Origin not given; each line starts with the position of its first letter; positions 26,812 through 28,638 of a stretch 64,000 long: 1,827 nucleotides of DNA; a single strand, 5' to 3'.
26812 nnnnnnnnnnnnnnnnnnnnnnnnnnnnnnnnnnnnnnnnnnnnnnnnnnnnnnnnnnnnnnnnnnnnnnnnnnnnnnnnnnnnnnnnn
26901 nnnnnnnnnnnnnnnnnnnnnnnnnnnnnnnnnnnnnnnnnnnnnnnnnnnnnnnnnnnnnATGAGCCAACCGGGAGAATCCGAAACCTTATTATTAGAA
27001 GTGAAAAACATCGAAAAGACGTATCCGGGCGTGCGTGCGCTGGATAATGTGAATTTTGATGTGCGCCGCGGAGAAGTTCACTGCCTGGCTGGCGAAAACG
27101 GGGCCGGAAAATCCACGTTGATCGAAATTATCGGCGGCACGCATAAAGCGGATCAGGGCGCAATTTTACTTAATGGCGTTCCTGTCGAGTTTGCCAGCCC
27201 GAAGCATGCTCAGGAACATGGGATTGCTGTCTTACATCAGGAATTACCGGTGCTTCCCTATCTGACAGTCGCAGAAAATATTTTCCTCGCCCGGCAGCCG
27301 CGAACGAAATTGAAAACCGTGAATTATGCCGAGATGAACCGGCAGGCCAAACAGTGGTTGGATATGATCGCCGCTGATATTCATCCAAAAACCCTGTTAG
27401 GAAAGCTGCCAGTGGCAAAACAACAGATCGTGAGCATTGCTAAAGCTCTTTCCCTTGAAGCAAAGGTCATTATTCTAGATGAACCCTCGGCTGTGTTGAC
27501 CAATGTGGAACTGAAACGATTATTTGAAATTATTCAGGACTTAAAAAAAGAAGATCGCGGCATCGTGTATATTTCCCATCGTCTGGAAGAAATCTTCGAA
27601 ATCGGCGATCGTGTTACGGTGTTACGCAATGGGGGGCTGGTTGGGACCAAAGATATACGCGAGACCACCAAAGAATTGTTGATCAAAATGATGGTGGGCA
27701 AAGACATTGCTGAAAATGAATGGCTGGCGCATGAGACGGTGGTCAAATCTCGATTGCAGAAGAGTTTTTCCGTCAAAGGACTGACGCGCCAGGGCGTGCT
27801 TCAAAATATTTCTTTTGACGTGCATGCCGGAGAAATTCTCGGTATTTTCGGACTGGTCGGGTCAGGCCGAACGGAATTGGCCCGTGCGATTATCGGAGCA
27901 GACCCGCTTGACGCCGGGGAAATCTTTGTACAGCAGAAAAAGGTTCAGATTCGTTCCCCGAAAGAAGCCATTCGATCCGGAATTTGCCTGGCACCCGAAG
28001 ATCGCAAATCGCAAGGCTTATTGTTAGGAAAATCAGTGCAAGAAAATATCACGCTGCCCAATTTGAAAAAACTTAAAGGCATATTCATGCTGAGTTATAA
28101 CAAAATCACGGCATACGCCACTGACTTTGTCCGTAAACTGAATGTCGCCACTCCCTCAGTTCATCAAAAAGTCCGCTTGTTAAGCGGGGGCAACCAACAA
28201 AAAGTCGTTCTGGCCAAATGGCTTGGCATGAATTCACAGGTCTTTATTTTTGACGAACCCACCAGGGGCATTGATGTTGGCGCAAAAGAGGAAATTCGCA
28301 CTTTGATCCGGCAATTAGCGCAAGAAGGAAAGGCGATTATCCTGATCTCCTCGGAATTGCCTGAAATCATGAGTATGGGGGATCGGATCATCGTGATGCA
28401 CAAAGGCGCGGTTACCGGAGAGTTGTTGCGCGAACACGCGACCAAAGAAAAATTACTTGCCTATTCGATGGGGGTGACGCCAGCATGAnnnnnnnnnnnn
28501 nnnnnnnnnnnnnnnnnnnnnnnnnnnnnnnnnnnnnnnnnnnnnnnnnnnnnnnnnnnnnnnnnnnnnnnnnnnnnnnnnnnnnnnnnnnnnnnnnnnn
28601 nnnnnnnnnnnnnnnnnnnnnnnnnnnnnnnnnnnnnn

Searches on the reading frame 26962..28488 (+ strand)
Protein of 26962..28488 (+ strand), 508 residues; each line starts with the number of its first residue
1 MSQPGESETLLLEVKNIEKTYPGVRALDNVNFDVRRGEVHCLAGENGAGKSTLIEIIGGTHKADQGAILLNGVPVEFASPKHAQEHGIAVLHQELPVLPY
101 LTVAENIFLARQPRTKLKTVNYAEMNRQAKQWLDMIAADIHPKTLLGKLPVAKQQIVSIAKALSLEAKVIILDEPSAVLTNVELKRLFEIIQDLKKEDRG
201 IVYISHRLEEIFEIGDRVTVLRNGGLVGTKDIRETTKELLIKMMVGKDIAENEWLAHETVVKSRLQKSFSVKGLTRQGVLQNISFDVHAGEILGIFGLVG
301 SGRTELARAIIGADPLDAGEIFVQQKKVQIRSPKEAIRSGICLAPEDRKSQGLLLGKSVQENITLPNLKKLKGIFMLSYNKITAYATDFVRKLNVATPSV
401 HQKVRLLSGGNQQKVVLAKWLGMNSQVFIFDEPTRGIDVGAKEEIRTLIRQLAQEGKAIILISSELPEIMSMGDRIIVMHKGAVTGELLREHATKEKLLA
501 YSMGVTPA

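Call 60: search_protein_families(library=pfam, max_evalue=10, proteins=[P0122, P0123])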
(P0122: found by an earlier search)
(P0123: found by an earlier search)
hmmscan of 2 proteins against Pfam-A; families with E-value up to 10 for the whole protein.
P0122 (482 aa): 6 families
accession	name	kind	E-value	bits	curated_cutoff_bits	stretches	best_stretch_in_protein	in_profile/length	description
PF02518.31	HATPase_c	-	2.9e-20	73.2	26.4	1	369-474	2-109/111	Histidine kinase-, DNA gyrase B-, and HSP90-like ATPase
PF00512.31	HisKA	-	3.7e-15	56.2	26.9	1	264-321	3-59/66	His Kinase A (phospho-acceptor) domain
PF14501.12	HATPase_c_5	-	6.5e-09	36.1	22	1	370-469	3-99/102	GHKL domain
PF17203.10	sCache_3_2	-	0.0061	17.1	28.4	1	75-174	44-137/140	Single cache domain 3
PF23973.1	DUF7299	-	0.016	15.7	27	1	176-240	1-64/77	Family of unknown function (DUF7299)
PF06103.16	DUF948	-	1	10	37.2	1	181-247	11-80/89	Bacterial protein of unknown function (DUF948)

P0123 (482 aa): 7 families
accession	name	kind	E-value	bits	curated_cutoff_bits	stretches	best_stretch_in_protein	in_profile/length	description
PF02518.31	HATPase_c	-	7.9e-20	71.8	26.4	1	369-474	2-109/111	Histidine kinase-, DNA gyrase B-, and HSP90-like ATPase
PF00512.31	HisKA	-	3.5e-15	56.3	26.9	1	264-321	3-59/66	His Kinase A (phospho-acceptor) domain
PF14501.12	HATPase_c_5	-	2.5e-09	37.4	22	1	370-469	3-99/102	GHKL domain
PF17203.10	sCache_3_2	-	0.0004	20.9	28.4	1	34-175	2-138/140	Single cache domain 3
PF10954.13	DUF2755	-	0.15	12.6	25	1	160-203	3-46/100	Protein of unknown function (DUF2755)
PF23973.1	DUF7299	-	0.38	11.3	27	1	176-239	1-63/77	Family of unknown function (DUF7299)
PF20966.2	MASE6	-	0.48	10.8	27.4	1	5-77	5-77/170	MASE6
